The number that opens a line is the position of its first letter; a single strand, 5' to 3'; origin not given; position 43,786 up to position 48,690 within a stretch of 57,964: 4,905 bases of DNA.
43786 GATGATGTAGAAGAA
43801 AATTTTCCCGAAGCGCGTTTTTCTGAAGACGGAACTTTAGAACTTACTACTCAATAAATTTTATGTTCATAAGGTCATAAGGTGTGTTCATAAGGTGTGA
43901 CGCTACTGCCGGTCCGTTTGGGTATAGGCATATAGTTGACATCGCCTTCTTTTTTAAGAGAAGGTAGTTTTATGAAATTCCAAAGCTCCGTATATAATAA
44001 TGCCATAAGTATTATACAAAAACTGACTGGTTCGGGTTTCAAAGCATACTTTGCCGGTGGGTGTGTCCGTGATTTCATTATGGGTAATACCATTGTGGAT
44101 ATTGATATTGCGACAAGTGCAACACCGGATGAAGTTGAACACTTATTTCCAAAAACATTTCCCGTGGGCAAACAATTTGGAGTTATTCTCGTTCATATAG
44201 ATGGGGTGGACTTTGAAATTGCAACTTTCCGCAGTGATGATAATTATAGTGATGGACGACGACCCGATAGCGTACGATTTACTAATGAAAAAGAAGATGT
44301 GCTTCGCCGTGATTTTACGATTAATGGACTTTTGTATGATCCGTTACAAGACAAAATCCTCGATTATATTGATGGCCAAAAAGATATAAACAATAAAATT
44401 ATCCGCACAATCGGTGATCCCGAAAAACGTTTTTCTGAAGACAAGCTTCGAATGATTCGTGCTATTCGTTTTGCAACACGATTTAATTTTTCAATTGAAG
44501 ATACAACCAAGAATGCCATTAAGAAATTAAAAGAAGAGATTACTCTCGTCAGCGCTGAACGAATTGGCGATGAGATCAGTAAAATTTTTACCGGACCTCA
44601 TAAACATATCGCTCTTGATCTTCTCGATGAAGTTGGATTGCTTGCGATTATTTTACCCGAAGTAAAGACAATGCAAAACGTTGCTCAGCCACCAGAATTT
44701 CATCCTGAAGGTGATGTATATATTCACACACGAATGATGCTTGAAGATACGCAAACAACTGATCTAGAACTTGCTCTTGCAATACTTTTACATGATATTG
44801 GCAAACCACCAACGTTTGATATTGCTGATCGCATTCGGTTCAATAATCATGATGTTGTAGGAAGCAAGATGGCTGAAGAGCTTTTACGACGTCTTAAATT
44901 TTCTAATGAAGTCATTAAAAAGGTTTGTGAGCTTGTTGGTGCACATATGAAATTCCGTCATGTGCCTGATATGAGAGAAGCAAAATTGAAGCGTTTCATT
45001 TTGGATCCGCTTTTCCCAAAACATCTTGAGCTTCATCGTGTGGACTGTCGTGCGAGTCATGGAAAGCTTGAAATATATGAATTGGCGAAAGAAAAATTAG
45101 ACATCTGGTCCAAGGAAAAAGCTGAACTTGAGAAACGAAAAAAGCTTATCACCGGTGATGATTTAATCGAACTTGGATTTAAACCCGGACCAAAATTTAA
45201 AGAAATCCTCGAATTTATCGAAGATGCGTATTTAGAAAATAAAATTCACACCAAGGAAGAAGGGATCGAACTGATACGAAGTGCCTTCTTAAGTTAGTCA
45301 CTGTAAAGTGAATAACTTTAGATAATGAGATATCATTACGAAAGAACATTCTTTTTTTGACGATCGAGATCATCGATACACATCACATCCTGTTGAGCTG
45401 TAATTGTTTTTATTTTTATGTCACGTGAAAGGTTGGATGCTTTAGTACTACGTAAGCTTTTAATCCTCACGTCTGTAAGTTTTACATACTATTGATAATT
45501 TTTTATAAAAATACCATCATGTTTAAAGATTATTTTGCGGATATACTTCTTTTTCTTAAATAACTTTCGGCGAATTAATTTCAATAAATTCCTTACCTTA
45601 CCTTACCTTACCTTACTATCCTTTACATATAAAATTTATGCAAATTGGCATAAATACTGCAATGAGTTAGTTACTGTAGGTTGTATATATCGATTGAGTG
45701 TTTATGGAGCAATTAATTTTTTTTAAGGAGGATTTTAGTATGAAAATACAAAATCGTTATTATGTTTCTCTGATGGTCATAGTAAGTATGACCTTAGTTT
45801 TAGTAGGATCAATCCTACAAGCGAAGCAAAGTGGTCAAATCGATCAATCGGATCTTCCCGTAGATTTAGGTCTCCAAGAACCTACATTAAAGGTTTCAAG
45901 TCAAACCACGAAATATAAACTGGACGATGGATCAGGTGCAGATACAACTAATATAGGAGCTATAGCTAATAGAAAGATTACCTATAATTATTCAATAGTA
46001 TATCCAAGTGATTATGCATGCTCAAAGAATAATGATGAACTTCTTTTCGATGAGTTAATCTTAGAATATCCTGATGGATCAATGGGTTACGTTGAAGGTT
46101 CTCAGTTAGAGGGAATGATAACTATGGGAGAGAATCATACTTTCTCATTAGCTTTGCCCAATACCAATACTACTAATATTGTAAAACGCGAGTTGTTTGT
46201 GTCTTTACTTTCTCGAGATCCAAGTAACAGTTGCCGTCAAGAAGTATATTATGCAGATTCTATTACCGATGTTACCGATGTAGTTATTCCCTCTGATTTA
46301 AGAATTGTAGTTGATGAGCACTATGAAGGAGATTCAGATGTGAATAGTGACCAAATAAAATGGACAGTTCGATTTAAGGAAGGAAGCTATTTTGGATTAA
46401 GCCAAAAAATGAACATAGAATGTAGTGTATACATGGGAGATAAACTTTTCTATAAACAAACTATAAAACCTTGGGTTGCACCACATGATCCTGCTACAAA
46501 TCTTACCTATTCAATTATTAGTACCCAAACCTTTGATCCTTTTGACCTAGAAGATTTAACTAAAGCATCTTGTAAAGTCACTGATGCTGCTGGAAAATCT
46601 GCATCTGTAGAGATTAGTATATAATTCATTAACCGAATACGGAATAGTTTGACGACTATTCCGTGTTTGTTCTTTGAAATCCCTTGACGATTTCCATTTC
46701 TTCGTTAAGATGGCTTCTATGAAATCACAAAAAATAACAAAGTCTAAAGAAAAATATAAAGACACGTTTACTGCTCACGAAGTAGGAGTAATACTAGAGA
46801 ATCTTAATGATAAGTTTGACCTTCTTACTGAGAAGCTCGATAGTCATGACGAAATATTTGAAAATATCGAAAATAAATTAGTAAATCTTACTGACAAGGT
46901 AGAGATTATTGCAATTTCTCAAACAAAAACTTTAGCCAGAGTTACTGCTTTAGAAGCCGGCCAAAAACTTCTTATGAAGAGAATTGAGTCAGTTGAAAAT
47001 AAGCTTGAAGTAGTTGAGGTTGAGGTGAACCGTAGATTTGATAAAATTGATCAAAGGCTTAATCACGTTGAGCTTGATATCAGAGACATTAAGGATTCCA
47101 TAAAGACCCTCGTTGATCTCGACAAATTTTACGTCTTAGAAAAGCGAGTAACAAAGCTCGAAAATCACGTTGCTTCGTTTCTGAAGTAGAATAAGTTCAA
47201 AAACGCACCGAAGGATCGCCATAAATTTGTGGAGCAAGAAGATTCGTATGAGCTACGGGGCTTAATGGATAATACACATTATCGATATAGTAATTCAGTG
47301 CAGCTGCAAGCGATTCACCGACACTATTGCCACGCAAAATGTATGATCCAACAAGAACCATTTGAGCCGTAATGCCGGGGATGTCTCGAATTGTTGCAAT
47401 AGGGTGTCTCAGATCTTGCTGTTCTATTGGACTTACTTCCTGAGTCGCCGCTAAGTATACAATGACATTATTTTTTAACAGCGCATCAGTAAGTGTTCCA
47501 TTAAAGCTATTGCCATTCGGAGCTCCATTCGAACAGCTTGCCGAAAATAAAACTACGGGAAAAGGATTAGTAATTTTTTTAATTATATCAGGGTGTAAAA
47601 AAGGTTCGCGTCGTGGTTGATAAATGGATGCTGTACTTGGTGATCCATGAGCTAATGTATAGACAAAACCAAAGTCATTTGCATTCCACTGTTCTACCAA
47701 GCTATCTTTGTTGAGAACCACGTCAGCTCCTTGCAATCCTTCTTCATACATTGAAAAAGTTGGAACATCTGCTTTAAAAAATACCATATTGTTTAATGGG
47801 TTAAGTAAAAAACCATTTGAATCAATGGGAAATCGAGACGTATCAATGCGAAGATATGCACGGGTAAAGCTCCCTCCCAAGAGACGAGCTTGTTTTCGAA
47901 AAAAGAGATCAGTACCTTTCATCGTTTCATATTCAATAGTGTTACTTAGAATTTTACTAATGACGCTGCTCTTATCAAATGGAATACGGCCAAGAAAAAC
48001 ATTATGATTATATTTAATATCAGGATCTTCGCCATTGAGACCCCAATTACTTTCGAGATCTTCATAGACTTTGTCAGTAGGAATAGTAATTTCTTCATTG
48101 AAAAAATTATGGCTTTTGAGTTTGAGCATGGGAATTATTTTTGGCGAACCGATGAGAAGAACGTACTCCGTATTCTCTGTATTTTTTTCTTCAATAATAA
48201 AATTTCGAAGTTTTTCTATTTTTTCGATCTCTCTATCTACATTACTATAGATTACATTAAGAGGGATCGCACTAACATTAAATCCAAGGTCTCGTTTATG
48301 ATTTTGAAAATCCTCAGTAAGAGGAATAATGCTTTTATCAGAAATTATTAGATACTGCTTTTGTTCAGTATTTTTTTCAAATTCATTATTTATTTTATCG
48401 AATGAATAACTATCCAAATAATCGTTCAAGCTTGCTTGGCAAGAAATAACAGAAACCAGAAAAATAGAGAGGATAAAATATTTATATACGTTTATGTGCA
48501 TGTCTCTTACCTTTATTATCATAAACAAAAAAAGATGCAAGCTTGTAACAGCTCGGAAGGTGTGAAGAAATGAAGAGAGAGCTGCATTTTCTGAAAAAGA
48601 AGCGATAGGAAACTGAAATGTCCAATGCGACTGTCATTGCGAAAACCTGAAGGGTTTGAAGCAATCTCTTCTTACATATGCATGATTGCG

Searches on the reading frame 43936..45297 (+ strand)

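Call 42: search_protein_families(library=ncbifam, proteins=[window:43936-45297:+], max_evalue=1e-10)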
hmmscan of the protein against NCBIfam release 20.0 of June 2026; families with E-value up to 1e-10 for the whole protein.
window:43936-45297:+ (453 aa): 9 families
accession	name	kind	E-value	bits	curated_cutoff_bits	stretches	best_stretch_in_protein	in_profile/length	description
NF009814.0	PRK13299.1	equivalog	2.1e-90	303.6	290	1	17-248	3-233/396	CCA tRNA nucleotidyltransferase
TIGR02692.1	tRNA_CCA_actino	equivalog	9.9e-76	255.2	438.8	1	26-445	19-459/466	CCA tRNA nucleotidyltransferase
TIGR01942.1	pcnB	subfamily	8.1e-65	219.3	305.65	1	18-250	13-249/425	polynucleotide adenylyltransferase PcnB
NF008137.0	PRK10885.1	equivalog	1.6e-45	155.6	451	1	36-353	2-321/409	multifunctional CCA addition/repair protein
NF008634.1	PRK11623.1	equivalog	1.4e-38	132.6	702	1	17-244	43-284/469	polynucleotide adenylyltransferase PcnB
NF009813.0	PRK13298.1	equivalog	9.6e-27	93.9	606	1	36-340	2-310/417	tRNA CCA-pyrophosphorylase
NF041569.1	A-tRNAntase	equivalog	3.5e-25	88.4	1440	1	37-250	482-702/880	A-adding tRNA nucleotidyltransferase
NF009811.0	PRK13296.1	equivalog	1.9e-21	76.3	469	1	36-262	2-226/360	CCA tRNA nucleotidyltransferase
NF009812.0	PRK13297.1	equivalog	6e-21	75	624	1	33-250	10-226/364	tRNA CCA-pyrophosphorylase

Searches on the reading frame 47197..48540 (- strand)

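Call 93: search_protein_families(library=pfam, proteins=[window:47197-48540:-], max_evalue=0.001)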
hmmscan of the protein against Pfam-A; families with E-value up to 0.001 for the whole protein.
window:47197-48540:- (447 aa): 1 family
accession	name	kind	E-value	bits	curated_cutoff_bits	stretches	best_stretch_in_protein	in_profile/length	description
PF01364.23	Peptidase_C25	-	2.3e-28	100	23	1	63-446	1-373/374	Peptidase family C25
